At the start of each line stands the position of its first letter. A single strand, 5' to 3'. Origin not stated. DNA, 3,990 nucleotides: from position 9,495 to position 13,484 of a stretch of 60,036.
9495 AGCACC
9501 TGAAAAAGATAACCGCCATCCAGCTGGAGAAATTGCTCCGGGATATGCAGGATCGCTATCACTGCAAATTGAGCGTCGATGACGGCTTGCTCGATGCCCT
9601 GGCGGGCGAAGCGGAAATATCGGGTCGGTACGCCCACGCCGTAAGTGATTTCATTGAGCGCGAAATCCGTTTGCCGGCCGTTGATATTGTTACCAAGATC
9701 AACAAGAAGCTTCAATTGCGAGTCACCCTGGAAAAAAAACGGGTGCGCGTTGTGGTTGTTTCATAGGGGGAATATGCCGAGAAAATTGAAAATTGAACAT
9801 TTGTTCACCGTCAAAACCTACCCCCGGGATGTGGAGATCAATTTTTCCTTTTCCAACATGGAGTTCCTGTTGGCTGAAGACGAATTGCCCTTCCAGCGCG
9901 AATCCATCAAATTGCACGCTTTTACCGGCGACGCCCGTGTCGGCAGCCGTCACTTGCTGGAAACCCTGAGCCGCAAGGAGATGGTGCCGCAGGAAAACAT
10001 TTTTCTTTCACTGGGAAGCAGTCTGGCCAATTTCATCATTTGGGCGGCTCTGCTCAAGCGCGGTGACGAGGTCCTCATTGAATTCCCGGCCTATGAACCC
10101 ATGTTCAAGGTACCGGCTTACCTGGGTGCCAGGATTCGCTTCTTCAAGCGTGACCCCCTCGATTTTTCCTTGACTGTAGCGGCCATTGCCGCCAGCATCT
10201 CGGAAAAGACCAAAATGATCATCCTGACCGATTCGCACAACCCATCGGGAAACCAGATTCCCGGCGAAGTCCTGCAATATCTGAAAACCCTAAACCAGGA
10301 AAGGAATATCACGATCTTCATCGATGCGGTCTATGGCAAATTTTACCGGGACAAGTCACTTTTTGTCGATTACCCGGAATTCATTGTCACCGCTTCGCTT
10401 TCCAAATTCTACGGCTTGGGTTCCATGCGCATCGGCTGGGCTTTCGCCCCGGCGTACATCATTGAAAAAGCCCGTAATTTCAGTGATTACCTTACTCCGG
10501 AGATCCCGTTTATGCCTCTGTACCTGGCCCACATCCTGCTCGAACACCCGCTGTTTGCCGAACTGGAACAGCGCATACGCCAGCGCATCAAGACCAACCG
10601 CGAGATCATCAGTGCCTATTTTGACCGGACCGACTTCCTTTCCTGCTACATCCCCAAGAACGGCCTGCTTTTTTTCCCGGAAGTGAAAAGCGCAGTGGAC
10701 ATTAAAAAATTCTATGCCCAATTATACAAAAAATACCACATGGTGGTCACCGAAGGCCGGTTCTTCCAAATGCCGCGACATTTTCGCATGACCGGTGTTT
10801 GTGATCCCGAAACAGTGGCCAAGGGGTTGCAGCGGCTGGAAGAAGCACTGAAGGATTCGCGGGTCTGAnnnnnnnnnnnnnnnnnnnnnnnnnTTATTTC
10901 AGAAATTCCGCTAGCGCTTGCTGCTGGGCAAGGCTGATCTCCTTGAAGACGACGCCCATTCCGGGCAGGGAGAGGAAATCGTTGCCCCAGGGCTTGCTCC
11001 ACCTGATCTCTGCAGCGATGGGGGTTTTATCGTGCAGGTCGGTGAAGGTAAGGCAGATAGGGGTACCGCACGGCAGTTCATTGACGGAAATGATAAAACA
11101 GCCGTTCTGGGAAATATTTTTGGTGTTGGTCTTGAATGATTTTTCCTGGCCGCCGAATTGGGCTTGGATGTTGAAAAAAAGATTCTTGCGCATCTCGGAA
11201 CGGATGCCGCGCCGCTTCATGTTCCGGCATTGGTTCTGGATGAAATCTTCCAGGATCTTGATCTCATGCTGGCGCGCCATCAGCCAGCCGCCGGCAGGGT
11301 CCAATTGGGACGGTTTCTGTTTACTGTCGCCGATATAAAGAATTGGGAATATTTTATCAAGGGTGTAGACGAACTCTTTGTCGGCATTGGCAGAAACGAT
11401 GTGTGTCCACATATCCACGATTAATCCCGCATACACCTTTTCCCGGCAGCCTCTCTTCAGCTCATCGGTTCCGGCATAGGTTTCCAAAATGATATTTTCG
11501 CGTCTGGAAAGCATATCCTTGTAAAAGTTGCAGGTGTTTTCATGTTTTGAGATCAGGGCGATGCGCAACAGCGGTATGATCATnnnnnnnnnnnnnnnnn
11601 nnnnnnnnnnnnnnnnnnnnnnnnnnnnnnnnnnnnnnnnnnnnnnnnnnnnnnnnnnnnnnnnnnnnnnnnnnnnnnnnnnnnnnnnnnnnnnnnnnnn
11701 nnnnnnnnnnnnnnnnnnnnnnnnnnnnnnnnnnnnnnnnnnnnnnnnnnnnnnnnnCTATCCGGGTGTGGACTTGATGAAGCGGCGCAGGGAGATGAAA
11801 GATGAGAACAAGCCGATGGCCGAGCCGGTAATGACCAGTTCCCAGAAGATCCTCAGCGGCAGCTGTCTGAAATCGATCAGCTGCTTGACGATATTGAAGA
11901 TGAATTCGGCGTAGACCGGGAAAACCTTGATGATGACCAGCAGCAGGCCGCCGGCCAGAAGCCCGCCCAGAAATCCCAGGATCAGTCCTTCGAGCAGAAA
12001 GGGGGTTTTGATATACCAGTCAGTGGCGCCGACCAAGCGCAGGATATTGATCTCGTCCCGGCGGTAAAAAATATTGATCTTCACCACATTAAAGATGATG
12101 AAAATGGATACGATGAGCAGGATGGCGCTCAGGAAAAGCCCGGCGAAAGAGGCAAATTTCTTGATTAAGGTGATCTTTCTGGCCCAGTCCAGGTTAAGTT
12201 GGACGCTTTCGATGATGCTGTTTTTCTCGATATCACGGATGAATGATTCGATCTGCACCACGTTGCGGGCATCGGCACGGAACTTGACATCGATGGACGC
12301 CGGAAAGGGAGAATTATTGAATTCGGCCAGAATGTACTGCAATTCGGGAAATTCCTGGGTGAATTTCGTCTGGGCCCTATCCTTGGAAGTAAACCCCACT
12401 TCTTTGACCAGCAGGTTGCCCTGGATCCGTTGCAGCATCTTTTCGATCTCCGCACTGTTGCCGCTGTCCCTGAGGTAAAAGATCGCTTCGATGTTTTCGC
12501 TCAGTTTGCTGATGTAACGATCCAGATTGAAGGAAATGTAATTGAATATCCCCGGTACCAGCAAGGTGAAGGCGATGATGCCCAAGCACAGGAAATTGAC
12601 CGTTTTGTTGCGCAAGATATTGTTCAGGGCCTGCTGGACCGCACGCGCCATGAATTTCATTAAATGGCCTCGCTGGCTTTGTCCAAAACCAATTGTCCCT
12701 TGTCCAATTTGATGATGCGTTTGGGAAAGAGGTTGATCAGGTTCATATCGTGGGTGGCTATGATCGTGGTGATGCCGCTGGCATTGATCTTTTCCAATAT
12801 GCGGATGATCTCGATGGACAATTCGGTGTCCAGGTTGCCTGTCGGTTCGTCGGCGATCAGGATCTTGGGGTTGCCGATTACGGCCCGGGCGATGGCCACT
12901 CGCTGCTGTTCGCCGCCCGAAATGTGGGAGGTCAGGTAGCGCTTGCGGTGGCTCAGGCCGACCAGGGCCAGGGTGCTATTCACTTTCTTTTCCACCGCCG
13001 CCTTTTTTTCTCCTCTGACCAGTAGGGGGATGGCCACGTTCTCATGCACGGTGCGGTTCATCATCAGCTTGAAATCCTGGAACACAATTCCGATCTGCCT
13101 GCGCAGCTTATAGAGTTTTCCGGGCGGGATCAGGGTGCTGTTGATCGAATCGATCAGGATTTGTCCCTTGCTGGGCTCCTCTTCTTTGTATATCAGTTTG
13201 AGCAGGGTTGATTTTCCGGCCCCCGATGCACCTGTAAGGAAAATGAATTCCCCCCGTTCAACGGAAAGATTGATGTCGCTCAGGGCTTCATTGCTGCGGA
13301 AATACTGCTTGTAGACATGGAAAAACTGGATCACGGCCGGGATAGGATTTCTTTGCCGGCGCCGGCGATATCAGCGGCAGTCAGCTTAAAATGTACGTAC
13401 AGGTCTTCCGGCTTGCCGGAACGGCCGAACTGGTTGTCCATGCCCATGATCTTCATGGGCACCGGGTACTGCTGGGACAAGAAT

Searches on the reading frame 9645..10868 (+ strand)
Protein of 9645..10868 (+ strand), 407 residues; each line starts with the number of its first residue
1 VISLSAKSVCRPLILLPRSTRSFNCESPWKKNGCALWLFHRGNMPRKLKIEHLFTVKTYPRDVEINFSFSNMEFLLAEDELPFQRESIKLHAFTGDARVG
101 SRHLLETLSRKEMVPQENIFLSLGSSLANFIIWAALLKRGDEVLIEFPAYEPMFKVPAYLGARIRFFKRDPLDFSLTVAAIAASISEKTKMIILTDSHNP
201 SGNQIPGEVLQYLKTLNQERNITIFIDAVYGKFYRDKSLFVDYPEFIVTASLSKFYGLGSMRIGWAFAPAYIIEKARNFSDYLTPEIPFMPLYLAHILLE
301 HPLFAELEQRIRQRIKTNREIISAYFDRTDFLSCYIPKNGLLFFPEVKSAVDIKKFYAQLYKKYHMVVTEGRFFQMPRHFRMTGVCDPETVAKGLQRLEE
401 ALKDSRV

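Call 68: search_protein_families(library=pfam, proteins=[window:9645-10868:+])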
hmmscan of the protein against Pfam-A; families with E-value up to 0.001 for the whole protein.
window:9645-10868:+ (407 aa): 1 family
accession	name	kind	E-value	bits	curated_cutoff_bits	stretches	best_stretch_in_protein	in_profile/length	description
PF00155.27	Aminotran_1_2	-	3.7e-37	128.8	19.7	1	110-398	60-361/361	Aminotransferase class I and II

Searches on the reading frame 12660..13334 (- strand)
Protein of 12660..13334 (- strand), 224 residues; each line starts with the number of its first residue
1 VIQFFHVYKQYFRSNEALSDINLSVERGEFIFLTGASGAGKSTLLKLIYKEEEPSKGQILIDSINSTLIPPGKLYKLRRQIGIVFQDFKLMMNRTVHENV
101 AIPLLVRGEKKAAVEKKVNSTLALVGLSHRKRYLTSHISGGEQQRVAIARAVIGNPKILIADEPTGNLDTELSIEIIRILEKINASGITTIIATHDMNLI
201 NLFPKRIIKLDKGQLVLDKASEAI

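Call 69: search_protein_families(library=pfam, proteins=[window:12660-13334:-])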
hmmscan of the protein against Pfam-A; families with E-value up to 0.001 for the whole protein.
window:12660-13334:- (224 aa): 7 families
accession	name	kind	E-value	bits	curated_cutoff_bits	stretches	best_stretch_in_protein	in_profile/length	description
PF00005.33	ABC_tran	-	2.9e-36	125.5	25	1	18-165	1-136/137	ABC transporter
PF13304.12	AAA_21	-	2e-07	31.8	27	0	145-201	245-304/304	AAA domain, putative AbiEii toxin, Type IV TA system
PF13401.12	AAA_22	-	0.00038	21.2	27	1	28-67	5-45/130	AAA domain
PF13191.12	AAA_16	-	0.00043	21.3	32.6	1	25-60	19-56/167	AAA ATPase domain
PF13555.12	AAA_29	-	0.00043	20.4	27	0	25-45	19-39/61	P-loop containing region of AAA domain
PF03193.22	RsgA_GTPase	-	0.00046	20.5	30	0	14-58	93-136/174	RsgA GTPase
PF05970.20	PIF1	-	0.00094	19.3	25.9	0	24-90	18-87/223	PIF1-like helicase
